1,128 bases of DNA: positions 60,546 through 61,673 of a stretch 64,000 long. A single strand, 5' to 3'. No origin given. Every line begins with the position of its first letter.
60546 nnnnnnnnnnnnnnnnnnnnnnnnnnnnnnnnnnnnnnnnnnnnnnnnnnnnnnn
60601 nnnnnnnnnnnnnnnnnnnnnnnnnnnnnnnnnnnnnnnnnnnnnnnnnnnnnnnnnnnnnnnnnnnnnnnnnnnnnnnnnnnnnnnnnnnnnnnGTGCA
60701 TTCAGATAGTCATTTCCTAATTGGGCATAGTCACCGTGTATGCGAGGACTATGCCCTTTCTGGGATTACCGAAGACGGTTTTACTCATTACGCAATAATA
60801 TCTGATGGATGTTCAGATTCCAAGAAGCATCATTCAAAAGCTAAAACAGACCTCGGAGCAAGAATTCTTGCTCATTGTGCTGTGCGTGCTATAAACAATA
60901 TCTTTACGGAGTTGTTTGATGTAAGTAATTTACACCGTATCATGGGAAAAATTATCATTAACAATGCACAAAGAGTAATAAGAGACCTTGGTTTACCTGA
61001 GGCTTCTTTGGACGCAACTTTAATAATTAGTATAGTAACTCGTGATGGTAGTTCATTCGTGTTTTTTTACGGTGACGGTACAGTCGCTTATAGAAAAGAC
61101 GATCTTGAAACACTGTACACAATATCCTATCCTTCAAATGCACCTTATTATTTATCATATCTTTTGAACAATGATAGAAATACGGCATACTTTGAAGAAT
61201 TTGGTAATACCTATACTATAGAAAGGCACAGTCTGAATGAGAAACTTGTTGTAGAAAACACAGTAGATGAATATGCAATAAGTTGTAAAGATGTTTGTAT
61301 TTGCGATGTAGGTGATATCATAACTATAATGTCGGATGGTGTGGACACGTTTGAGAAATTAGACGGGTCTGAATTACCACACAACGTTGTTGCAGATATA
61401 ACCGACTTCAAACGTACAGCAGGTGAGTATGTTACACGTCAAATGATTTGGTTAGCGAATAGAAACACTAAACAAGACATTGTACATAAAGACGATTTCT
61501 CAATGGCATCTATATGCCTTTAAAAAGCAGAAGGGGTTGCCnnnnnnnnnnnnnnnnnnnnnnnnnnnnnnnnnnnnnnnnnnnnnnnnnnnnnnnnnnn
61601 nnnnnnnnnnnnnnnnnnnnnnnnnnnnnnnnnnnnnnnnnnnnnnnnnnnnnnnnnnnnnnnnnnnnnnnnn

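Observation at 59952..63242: Phage-encoded TerY-P-like triad: vWA protein, PP2C phosphatase and Ser/Thr kinase in one tight operon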

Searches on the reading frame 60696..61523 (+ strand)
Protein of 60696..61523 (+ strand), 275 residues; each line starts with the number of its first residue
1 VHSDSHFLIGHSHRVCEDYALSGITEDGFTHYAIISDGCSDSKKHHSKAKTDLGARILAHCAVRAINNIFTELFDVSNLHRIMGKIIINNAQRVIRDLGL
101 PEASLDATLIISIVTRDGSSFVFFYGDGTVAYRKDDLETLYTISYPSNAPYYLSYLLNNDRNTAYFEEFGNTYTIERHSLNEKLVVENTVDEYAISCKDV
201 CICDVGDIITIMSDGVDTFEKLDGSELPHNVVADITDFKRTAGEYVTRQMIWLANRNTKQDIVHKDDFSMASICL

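Call 3: search_protein_families(library=pfam, proteins=[window:60696-61523:+], max_evalue=1)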
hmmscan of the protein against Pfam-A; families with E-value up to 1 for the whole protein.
window:60696-61523:+ (275 aa): 2 families
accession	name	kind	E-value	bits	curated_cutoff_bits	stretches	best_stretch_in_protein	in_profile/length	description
PF13672.11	PP2C_2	-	1.1e-07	32.1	24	1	12-226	8-182/209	Protein phosphatase 2C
PF00017.30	SH2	-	0.13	12.9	21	1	3-38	20-55/77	SH2 domain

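Call 4: search_protein_families(library=phrogs, proteins=[window:60696-61523:+], max_evalue=0.01)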
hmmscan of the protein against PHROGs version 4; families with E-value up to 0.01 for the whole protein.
window:60696-61523:+ (275 aa): 0 families

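Call 5: search_protein_families(library=padloc, proteins=[window:60696-61523:+], max_evalue=0.1)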
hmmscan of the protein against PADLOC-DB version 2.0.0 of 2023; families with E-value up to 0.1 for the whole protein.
window:60696-61523:+ (275 aa): 0 families

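Call 7: search_protein_families(library=ncbifam, proteins=[window:60696-61523:+], max_evalue=0.1)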
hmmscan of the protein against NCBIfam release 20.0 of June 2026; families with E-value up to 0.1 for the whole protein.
window:60696-61523:+ (275 aa): 1 family
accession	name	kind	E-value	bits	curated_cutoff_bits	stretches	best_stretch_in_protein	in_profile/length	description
NF010278.0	PRK13721.1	subfamily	0.013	13.4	1177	1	221-266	530-574/874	type IV secretion system protein TraC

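Call 52: search_solved_structures(query=A5, max_evalue=0.01)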
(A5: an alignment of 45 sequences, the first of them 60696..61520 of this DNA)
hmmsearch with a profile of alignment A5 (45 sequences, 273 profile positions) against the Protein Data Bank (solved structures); distinct sequences matched with E-value up to 0.01: 0.

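Call 97: search_dna_similar(query=window:60696-61520:+, collection=phages, mode=protein, max_rows=20, max_evalue=0.00001)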
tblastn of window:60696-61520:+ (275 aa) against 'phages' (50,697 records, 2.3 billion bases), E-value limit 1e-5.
Records with a match: 2; places in all: 2; records where one place covers at least 80% of the query: 2.
Best place of each record, by identity: <60% 2.
By first word of the organism name: uncultured 2.
By host as written in the record: - 2.
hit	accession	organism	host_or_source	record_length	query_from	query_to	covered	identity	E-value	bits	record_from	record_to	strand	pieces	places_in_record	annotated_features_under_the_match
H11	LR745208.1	uncultured phage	metagenomic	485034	1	273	99%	31.5%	2e-24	108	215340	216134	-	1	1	record has no annotation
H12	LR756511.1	uncultured phage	metagenomic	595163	1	273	99%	28.5%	2e-20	97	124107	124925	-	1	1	record has no annotation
